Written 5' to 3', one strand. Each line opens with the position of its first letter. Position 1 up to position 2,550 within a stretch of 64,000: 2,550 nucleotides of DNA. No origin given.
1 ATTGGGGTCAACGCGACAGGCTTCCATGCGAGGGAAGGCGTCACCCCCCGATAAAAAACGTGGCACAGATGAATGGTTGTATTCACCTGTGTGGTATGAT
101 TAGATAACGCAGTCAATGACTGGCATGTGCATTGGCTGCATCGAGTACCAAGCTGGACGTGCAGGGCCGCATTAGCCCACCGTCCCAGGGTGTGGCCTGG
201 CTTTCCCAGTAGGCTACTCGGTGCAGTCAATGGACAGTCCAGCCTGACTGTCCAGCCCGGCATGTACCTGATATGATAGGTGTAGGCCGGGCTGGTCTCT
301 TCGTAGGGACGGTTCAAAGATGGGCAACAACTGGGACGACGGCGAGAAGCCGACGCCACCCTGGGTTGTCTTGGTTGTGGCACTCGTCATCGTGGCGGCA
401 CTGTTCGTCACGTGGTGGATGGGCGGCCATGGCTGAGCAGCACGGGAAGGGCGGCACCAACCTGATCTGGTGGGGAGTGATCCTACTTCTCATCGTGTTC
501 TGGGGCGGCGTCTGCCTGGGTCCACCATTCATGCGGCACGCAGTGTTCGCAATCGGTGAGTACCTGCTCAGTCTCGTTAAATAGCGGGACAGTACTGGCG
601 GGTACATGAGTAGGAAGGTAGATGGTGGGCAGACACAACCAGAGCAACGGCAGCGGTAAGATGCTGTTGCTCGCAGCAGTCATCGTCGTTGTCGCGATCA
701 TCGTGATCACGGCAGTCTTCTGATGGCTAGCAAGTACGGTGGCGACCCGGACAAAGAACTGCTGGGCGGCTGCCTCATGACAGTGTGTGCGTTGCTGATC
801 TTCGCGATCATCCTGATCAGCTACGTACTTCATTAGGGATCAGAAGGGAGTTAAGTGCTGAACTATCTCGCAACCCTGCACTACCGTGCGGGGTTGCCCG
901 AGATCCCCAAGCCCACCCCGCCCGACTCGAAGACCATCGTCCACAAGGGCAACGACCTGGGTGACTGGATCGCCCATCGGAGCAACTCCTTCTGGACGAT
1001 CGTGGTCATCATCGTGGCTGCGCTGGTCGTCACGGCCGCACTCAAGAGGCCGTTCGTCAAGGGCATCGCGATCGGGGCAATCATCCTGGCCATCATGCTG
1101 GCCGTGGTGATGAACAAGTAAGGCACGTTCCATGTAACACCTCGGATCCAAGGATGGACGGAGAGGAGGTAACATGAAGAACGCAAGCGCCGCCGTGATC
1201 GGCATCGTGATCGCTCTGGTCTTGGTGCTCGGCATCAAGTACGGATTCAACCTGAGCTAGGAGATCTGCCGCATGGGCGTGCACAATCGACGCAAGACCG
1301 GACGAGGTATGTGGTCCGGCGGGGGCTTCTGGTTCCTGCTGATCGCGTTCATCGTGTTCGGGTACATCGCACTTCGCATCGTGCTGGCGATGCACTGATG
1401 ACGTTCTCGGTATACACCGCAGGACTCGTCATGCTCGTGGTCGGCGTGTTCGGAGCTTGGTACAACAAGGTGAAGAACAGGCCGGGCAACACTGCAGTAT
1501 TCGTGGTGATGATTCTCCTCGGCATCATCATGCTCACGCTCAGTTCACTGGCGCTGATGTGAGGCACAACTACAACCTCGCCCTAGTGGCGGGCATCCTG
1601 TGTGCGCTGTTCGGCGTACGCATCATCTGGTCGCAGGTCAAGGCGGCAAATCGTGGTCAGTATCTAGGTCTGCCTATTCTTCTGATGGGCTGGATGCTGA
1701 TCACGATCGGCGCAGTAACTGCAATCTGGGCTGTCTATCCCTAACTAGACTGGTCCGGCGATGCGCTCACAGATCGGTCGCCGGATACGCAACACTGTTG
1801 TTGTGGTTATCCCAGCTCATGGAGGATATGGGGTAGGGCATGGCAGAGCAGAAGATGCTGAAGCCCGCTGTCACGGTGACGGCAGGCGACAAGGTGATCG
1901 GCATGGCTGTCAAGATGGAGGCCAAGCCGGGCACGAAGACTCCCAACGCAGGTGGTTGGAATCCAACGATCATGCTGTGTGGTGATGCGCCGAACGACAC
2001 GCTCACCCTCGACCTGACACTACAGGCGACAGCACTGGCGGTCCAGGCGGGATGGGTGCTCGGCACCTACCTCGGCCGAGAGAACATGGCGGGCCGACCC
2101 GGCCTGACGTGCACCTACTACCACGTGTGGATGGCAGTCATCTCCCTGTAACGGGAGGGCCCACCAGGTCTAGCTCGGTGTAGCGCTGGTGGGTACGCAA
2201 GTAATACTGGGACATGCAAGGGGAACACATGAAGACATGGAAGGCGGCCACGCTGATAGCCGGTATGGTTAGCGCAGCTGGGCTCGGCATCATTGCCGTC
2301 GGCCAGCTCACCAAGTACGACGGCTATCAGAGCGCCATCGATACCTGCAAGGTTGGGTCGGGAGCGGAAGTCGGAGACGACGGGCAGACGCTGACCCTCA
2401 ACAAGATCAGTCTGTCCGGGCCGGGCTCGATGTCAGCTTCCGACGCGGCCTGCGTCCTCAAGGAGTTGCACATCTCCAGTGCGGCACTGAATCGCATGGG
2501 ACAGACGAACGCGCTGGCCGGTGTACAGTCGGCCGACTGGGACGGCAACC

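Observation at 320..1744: Array of nine tandem membrane micro-ORFs (28-88 aa) as the first early genes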

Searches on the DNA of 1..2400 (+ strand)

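Call 4: search_dna_similar(query=window:1-2400:+, collection=phages, mode=near, max_rows=30)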
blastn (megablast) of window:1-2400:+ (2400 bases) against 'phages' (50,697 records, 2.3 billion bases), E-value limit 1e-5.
No match.

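Call 7: search_dna_similar(query=window:300-1760:+, collection=phages, mode=distant, max_rows=20)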
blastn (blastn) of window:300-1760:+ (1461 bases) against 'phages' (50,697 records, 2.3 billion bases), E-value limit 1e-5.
No match.

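Call 75: build_rna_model(alignment_id=A4)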
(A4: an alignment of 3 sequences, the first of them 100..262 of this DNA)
Model R1 built from alignment A4 (3 sequences, 172 columns); structure: RNAalifold consensus.
model positions 167; base pairs 53; branch points 0; effective number of sequences 0.96; information 0.591 bits per position. Calibrated on 0.2 Mb of random sequence (short: E-values are rough).
structure used (alignment columns):
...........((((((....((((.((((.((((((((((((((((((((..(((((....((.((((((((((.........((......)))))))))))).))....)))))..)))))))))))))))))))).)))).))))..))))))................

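Call 95: search_with_rna_model(model_id=R1, source=L010, start=2600, end=3100, max_evalue=0.001, show_alignments=1)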
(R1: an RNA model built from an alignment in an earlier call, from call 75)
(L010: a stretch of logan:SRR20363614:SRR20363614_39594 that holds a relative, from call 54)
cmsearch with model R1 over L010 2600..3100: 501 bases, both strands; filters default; matches with E-value up to 0.001: 2.
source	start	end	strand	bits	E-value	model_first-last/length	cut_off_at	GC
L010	2788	2990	+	51.8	3.8e-16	1-167/167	no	0.56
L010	2782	2981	-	25.9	5.9e-08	1-167/167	no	0.56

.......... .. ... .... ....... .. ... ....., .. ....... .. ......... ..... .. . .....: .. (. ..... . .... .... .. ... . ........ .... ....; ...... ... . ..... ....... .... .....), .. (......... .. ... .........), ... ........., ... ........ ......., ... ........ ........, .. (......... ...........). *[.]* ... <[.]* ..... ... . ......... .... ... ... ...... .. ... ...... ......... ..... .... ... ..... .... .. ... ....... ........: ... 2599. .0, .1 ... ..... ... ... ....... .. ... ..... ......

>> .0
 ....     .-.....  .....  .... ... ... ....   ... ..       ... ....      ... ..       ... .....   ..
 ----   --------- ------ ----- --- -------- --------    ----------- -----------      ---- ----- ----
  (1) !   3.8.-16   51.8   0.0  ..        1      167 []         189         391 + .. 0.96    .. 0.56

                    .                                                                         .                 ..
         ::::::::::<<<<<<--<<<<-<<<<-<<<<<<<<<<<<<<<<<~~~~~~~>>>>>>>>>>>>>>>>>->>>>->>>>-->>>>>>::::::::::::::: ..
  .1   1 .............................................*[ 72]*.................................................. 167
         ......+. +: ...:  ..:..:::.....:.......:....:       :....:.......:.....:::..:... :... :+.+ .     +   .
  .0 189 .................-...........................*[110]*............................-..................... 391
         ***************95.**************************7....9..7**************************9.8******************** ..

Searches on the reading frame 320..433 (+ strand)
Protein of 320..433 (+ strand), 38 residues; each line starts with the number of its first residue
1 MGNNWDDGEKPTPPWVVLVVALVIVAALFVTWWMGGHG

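Call 26: search_protein_families(library=phrogs, proteins=[window:320-433:+], max_evalue=1)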
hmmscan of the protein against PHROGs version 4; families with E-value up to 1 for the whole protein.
window:320-433:+ (38 aa): 1 family
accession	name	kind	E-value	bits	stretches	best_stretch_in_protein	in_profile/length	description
phrog_1403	-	lysis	0.39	11.6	1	12-35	8-32/212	Rz-like spanin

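Call 27: search_protein_families(library=pfam, proteins=[window:320-433:+], max_evalue=1)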
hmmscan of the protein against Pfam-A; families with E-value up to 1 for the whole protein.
window:320-433:+ (38 aa): 2 families
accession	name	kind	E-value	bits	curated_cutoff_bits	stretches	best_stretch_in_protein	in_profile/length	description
PF20381.4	Rv1476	-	0.17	12.1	26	1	8-34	117-145/156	Membrane protein Rv1476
PF19721.4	DUF6215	-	0.2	11.7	27.1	1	10-36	2-28/135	Family of unknown function (DUF6215)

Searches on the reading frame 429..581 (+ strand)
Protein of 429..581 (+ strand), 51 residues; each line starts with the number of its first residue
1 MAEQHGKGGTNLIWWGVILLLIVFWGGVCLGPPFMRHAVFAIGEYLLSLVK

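Call 26: search_protein_families(library=phrogs, proteins=[window:429-581:+], max_evalue=1)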
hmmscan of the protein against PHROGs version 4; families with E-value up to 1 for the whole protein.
window:429-581:+ (51 aa): 1 family
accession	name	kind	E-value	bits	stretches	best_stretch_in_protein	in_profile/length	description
phrog_17200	-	unknown function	0.22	12.3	1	44-51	17-24/27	-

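Call 27: search_protein_families(library=pfam, proteins=[window:429-581:+], max_evalue=1)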
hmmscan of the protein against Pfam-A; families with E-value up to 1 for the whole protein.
window:429-581:+ (51 aa): 0 families

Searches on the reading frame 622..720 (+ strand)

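Call 26: search_protein_families(library=phrogs, proteins=[window:622-720:+], max_evalue=1)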
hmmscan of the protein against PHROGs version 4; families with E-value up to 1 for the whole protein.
window:622-720:+ (33 aa): 0 families

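Call 27: search_protein_families(library=pfam, proteins=[window:622-720:+], max_evalue=1)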
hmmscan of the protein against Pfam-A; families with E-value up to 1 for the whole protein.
window:622-720:+ (33 aa): 5 families
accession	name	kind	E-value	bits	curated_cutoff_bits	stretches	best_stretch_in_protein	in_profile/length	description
PF05739.25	SNARE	-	0.013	15.9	26.8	1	4-28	29-53/53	SNARE domain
PF08592.16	Anthrone_oxy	-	0.019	15.6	27.3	1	5-33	29-57/106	Anthrone oxygenase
PF20088.4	DUF6480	-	0.097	13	25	1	4-29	44-69/78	Family of unknown function (DUF6480)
PF09889.16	DUF2116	-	0.15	12.5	26.8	1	12-33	38-59/59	Probable treble clef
PF23922.1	DUF7261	-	0.25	12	27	1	12-32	5-25/169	Family of unknown function (DUF7261)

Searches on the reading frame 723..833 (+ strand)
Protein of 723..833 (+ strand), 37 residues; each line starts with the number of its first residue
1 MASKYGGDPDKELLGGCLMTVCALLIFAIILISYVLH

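Call 26: search_protein_families(library=phrogs, proteins=[window:723-833:+], max_evalue=1)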
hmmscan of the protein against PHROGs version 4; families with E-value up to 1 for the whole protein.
window:723-833:+ (37 aa): 0 families

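Call 27: search_protein_families(library=pfam, proteins=[window:723-833:+], max_evalue=1)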
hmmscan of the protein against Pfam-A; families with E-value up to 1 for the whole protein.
window:723-833:+ (37 aa): 1 family
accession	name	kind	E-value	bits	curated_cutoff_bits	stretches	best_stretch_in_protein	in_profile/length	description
PF01102.23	Glycophorin_A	-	0.26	12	30.1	1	14-36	60-82/114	Glycophorin A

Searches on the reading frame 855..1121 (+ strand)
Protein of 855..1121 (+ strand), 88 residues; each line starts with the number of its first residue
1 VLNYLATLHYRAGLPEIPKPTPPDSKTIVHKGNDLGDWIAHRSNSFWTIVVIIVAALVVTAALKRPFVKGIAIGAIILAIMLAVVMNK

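Call 15: find_related_loci(query=window:855-1121:+, collection=viral_contigs, flank=6000)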
Query window:855-1121:+ (88 aa) in viral_contigs; peptide patterns used: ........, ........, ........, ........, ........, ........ (x = any residue, [..] = any of these).
35 stretches matched a pattern, but none encodes a relative of the query by tblastn (E <= 1e-3).

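Call 19: find_homologous_proteins(query=window:855-1121:+, max_evalue=0.01)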
Query window:855-1121:+ (88 aa): 4 proteins with E <= 0.01 among 5 candidates.
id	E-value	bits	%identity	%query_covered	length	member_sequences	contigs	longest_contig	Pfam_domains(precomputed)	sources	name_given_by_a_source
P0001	8.4e-50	184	99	100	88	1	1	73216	-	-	-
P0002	1.2e-30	123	69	80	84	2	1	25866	-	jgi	-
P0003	7.7e-28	114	63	100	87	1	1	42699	-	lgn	-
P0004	7.0e-27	111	62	97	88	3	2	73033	-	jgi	jgi:hypothetical protein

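Call 20: find_encoding_contigs(protein=P0004, flank=6000, max_places=4)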
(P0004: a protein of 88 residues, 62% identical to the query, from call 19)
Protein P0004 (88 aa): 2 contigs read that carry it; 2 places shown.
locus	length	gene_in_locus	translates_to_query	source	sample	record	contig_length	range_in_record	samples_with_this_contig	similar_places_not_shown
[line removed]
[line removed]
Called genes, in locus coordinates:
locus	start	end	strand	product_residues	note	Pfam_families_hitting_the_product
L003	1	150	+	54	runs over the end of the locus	-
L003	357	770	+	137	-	-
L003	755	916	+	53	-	-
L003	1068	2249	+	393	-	-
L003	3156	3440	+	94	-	-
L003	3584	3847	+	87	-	-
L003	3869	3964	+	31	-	-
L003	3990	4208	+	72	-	-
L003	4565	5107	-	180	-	-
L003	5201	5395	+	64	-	-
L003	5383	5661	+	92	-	-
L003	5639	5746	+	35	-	-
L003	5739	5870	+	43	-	-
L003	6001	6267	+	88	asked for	-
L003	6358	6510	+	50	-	-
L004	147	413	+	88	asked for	-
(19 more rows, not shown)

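Call 21: find_encoding_contigs(protein=P0003, flank=6000, max_places=4)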
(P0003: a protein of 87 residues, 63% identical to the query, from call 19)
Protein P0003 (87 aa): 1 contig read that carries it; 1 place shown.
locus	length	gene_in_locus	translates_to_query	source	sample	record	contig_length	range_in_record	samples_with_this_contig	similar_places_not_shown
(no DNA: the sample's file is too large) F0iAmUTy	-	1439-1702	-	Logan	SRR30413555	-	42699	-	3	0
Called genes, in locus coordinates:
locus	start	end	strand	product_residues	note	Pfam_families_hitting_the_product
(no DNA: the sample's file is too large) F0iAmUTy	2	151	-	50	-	?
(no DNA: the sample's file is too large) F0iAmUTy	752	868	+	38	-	-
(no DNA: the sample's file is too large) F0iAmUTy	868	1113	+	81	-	-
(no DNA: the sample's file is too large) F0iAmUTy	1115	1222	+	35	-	-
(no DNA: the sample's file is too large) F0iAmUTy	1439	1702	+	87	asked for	-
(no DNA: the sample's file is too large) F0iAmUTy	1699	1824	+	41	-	-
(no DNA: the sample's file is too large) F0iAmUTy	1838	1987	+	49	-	-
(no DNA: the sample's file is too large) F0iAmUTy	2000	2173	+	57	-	-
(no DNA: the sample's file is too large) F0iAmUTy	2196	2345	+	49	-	-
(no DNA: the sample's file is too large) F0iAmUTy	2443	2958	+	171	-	-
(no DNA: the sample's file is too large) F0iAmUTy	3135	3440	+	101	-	-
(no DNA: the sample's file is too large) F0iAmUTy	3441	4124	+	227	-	-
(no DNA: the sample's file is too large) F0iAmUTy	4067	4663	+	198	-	-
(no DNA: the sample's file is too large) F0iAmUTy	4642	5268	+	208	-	-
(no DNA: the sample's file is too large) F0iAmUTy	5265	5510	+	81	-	-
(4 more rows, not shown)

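Call 22: find_encoding_contigs(protein=P0002, flank=6000, max_places=4)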
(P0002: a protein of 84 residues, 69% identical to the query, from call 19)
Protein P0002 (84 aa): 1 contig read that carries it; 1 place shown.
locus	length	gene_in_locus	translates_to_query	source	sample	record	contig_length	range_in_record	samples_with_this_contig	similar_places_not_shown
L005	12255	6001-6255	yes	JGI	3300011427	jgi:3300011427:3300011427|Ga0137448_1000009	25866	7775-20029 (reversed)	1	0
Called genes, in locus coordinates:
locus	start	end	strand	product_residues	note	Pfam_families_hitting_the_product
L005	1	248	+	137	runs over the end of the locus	-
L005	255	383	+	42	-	-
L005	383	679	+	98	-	-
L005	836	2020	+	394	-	-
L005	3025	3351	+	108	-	-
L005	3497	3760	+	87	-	-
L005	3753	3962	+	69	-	-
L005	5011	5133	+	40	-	-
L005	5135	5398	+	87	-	-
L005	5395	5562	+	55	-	-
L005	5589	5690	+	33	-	-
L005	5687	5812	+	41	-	-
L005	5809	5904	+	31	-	-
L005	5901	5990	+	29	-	-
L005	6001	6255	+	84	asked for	-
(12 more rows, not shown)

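Call 26: search_protein_families(library=phrogs, proteins=[window:855-1118:+], max_evalue=1)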
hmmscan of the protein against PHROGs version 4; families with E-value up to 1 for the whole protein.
window:855-1118:+ (88 aa): 1 family
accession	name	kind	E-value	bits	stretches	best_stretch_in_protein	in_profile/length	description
phrog_29730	-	unknown function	0.058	14.6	1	44-85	27-68/93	-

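Call 27: search_protein_families(library=pfam, proteins=[window:855-1118:+], max_evalue=1)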
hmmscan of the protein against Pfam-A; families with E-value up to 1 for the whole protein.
window:855-1118:+ (88 aa): 3 families
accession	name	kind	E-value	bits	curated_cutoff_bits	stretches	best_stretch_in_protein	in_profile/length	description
PF06374.16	NDUF_C2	-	0.044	14.5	24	1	30-84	6-60/109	NADH-ubiquinone oxidoreductase subunit b14.5b (NDUFC2)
PF24838.2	8xMP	-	0.074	13.3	30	1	40-84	19-64/136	Octameric membrane protein family (8xMP)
PF20088.4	DUF6480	-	0.14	12.5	25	1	21-62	29-70/78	Family of unknown function (DUF6480)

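Call 30: find_related_loci(query=A1, collection=metagenome_contigs, flank=4000)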
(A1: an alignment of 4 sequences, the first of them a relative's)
Query A1 (88 aa) in metagenome_contigs; peptide patterns used: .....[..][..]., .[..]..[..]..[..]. (x = any residue, [..] = any of these).
114 stretches matched a pattern; 3 encode a relative of the query (tblastn E <= 1e-3); 3 distinct loci.
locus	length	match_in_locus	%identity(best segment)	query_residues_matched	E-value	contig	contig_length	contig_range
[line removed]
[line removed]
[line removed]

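Call 50: search_protein_representatives(alignment_id=A1)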
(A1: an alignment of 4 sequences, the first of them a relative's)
Query: 4 sequences, 87 profile positions. Proteins with E-value up to 0.001 (for the whole library): 21; up to 1e-10: 14; up to 1e-30: 1. The best 21 are listed.
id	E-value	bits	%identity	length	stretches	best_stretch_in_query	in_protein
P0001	2.0e-44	165.5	-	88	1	1-87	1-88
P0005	1.9e-19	85.5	-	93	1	9-87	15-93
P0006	2.1e-19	85.3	-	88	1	8-85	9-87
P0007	8.8e-19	83.3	-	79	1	10-82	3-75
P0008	1.6e-18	82.5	-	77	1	15-79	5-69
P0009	3.3e-17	78.3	-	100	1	13-85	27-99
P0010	1.9e-16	75.8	-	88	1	12-85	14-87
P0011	1.0e-15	73.5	-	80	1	11-85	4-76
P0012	1.6e-14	69.7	-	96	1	16-81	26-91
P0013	1.7e-14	69.6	-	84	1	19-81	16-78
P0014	4.6e-14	68.2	-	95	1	18-84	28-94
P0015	2.2e-12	62.8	-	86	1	13-85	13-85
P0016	4.8e-12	61.7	-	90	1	3-84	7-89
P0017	7.2e-12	61.2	-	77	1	13-82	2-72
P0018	1.4e-10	57.1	-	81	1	13-82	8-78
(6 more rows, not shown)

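Call 51: list_cluster_members(proteins=[P0005, P0006, P0007, P0008, P0009, P0010, P0011, P0012, P0013, P0014])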
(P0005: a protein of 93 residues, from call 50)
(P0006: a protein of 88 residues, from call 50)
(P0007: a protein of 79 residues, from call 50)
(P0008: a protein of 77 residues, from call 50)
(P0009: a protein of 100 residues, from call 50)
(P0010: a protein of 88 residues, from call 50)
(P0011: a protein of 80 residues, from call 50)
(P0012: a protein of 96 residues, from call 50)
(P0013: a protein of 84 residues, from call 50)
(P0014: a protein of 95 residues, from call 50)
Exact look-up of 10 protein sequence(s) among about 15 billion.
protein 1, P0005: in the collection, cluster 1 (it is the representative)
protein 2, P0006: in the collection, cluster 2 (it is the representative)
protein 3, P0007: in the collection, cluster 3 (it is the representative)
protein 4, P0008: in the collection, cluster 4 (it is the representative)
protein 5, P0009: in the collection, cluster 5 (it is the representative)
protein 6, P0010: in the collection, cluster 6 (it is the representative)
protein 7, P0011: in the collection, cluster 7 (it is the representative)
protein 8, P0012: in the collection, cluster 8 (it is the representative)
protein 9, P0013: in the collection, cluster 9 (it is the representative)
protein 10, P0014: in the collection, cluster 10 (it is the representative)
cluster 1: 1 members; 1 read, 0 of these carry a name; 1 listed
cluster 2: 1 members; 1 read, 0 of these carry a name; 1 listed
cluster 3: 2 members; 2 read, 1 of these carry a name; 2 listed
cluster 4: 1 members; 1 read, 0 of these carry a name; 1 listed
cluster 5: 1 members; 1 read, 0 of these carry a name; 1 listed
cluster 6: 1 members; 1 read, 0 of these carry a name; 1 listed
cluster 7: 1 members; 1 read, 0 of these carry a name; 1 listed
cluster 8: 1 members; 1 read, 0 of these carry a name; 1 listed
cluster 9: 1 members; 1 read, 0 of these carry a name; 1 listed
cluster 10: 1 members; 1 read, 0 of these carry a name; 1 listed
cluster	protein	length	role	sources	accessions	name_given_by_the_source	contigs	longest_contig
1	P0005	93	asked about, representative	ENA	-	-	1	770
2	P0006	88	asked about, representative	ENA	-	-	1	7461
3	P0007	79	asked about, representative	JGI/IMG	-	hypothetical protein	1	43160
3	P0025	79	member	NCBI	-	-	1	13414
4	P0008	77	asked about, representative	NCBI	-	-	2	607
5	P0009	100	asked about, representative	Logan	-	-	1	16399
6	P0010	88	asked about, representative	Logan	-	-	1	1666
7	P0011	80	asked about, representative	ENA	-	-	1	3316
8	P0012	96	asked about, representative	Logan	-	-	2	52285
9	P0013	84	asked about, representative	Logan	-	-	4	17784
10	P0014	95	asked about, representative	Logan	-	-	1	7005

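Call 53: find_encoding_contigs(protein=P0007, flank=4000, max_places=2)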
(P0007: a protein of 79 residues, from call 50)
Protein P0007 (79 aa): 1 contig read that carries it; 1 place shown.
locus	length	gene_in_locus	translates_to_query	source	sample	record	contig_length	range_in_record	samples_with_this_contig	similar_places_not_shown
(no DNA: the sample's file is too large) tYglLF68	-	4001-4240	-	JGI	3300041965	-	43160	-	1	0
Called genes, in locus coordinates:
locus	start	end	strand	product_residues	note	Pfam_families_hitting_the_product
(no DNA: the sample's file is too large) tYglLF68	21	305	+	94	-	-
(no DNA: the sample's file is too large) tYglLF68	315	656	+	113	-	-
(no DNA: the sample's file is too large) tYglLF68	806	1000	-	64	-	-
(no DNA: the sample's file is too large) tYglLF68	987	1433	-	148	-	-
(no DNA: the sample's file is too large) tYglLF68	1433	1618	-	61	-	-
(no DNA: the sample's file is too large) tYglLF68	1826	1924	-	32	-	-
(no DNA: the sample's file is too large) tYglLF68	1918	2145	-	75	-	-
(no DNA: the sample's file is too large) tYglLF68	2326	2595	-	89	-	PF02467:Whib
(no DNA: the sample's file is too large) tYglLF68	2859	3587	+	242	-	-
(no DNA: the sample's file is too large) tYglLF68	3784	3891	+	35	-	-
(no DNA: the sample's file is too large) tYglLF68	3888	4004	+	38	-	-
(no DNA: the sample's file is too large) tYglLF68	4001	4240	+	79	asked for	-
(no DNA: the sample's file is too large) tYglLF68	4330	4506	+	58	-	-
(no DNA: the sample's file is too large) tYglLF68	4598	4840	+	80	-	-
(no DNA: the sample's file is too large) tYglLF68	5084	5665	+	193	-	-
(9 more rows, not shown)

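Call 54: find_encoding_contigs(protein=P0012, flank=4000, max_places=2)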
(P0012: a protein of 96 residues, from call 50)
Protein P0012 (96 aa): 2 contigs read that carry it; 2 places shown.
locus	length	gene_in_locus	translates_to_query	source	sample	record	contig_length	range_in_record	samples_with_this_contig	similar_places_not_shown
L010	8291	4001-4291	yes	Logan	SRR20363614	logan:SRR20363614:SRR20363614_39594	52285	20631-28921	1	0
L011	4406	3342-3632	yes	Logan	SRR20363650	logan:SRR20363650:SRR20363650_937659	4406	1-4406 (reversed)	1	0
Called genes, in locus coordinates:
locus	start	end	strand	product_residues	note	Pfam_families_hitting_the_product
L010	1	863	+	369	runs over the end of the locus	-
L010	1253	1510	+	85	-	-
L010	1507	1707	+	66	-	-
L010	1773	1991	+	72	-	-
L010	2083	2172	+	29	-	-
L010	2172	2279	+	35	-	-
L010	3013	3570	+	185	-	-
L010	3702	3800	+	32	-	-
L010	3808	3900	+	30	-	-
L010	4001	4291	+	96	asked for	-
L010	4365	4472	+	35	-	-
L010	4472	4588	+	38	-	-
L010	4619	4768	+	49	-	-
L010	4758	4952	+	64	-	-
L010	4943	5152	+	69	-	-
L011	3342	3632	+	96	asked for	-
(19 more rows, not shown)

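Call 55: find_encoding_contigs(protein=P0025, flank=4000, max_places=2)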
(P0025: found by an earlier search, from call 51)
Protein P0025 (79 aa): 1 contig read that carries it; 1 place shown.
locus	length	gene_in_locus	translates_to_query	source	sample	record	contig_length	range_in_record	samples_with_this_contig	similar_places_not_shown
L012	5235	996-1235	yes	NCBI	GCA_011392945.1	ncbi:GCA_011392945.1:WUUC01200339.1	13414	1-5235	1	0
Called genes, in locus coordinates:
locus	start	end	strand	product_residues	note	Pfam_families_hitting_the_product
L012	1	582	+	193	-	?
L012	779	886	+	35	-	-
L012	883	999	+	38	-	-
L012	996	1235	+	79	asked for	-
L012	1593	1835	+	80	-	-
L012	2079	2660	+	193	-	-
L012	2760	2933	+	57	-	-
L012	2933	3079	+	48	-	-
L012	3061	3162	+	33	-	-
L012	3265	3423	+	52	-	-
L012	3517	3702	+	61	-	-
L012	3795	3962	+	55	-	-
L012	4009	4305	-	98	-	-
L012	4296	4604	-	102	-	-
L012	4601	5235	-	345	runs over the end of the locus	PF00692:dUTPase, PF22769:DCD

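Call 62: predict_structure(alignment_id=A5)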
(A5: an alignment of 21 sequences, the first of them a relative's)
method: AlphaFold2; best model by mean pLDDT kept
length: 88 residues; sequences in the alignment: 21
mean_pLDDT: 77.5   pTM: 0.40
mean pLDDT of the five models: 77.5, 73.4, 71.9, 70.6, 69.5
residues with pLDDT >= 90: 2; 70-90: 68; 50-70: 18; < 50: 0
segments of 3 or more residues with pLDDT < 50: none
pLDDT, mean of each block of 10 residues (from residue 1): 58 64 80 88 85 82 79 82 82
secondary structure, 60 per line:
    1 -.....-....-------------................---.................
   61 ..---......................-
elements in order: H2-6 H8-11 H25-40 H44-62 H66-87

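Call 66: fold_search(model_id=the predicted structure, library=viral)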
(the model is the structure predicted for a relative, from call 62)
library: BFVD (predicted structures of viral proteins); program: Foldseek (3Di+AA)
matches with E <= 10: 340; with E <= 0.001: 0
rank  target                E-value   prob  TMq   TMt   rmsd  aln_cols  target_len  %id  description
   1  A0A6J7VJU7            2.5e-01  0.30  0.30  0.21  16.0        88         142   20  Uncharacterized protein [uncultured Caudovirales phage]
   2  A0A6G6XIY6            3.9e-01  0.51  0.40  0.36  11.1        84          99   18  (no name in the UniProt tables at hand)
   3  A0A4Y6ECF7            4.8e-01  0.33  0.35  0.16  18.6        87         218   24  Uncharacterized protein [Vibrio phage Pontus]
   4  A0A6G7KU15            8.0e-01  0.33  0.38  0.18  14.1        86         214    9  PI226R [African swine fever virus]
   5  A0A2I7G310            9.9e-01  0.16  0.36  0.30  16.2        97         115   18  Putative gp51-like protein [Esparto virus]
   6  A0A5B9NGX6            1.1e+00  0.14  0.30  0.29  13.6        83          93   14  Uncharacterized protein [Klebsiella phage KMI6]
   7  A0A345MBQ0            1.4e+00  0.13  0.30  0.26  13.2        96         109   20  Uncharacterized protein [Mycobacterium phage Bromden]
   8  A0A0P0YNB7            1.5e+00  0.09  0.23  0.12  14.7        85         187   15  (no name in the UniProt tables at hand)
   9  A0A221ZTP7            1.5e+00  0.30  0.44  0.37  17.2        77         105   16  (no name in the UniProt tables at hand)
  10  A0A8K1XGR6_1          1.5e+00  0.18  0.33  0.04   9.3        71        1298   20  (no name in the UniProt tables at hand)
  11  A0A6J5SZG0            1.6e+00  0.09  0.26  0.28  17.6        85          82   18  Uncharacterized protein [uncultured Caudovirales phage]
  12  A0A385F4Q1            1.8e+00  0.25  0.38  0.44  13.3        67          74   18  Nuclear export protein [Influenza A virus]
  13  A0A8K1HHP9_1          1.8e+00  0.13  0.33  0.05  16.4        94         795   16  RNA-directed RNA polymerase (Fragment) [Red panda picorna-like virus]
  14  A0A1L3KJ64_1          2.0e+00  0.13  0.39  0.03  22.2       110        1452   12  (no name in the UniProt tables at hand)
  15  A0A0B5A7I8            2.2e+00  0.15  0.30  0.33   9.5        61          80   13  Uncharacterized protein [Paracoccus phage vB_PmaS-R3]
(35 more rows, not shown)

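Call 94: find_related_loci(query=A1, collection=genome_contigs, flank=4000)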
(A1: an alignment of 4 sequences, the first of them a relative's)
Query A1 (88 aa) in genome_contigs; peptide patterns used: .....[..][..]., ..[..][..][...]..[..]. (x = any residue, [..] = any of these).
62 stretches matched a pattern, but none encodes a relative of the query by tblastn (E <= 1e-3).

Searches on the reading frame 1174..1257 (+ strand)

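Call 26: search_protein_families(library=phrogs, proteins=[window:1174-1257:+], max_evalue=1)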
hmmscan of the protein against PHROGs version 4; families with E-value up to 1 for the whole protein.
window:1174-1257:+ (28 aa): 1 family
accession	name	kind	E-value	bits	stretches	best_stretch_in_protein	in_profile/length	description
phrog_8256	-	unknown function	0.24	12.9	1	1-25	1-25/121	-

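Call 27: search_protein_families(library=pfam, proteins=[window:1174-1257:+], max_evalue=1)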
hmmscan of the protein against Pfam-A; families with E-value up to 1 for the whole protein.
window:1174-1257:+ (28 aa): 2 families
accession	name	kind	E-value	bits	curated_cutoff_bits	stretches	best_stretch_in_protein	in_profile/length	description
PF11021.13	DUF2613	-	0.036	14.6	22.1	1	4-21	7-24/55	Protein of unknown function (DUF2613)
PF20087.4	DUF6479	-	0.36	11.7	25.4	1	6-26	23-43/120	Family of unknown function (DUF6479)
